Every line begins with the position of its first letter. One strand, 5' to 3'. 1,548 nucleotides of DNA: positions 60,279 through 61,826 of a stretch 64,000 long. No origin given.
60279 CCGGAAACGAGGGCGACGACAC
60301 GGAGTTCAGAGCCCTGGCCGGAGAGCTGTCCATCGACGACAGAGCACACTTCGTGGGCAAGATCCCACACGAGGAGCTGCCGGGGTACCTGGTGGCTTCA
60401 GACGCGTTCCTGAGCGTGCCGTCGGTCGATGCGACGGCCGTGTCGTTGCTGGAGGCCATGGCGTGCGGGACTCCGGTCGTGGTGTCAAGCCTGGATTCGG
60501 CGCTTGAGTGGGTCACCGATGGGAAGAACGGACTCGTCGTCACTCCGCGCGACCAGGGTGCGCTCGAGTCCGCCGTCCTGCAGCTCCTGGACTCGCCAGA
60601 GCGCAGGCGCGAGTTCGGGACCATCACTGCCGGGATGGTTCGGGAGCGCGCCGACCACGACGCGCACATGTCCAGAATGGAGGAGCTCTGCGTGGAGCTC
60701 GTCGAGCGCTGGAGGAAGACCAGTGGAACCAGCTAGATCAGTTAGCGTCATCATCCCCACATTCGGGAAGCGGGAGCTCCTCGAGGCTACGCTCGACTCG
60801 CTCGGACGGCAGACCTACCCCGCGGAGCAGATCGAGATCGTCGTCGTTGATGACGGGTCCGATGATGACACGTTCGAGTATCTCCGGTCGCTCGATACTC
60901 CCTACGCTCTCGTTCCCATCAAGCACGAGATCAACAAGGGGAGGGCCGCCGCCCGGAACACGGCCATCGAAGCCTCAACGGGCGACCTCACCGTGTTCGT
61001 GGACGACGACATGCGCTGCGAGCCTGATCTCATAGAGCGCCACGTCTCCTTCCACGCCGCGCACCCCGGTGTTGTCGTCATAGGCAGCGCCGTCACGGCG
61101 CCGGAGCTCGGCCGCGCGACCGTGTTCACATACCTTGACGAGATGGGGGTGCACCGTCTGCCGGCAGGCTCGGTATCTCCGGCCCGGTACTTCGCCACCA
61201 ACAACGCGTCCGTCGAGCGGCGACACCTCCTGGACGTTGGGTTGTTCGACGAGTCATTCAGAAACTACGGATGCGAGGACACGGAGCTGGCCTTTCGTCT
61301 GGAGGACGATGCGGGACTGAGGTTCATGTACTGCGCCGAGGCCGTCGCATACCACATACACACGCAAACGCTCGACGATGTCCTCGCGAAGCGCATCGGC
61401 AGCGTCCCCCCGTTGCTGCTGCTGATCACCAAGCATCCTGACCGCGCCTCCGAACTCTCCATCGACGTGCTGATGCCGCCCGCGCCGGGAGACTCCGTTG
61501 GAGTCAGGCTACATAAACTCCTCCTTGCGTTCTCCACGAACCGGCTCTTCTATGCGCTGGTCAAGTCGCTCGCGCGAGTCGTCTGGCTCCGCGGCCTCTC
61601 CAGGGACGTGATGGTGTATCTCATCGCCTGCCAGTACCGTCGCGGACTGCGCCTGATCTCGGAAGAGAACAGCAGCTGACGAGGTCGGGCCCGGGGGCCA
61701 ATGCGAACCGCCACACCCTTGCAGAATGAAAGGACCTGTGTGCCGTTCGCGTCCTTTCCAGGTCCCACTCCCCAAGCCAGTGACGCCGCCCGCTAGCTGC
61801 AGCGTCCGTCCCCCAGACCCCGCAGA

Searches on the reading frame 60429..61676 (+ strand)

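Call 31: search_protein_families(library=pfam, max_evalue=0.00001, proteins=[window:60429-61676:+])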
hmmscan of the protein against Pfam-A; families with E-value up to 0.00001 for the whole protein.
window:60429-61676:+ (416 aa): 3 families
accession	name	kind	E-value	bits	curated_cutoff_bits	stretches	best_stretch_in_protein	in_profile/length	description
PF00535.33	Glycos_transf_2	-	9.4e-28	97.7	23.3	1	106-224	1-118/168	Glycosyl transferase family 2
PF13641.12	Glyco_tranf_2_3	-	3.1e-18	67.1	27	1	103-318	2-220/230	Glycosyltransferase like family 2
PF10111.15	Glyco_tranf_2_2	-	4.3e-14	53.1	27.3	1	106-207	1-104/276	Glycosyltransferase like family 2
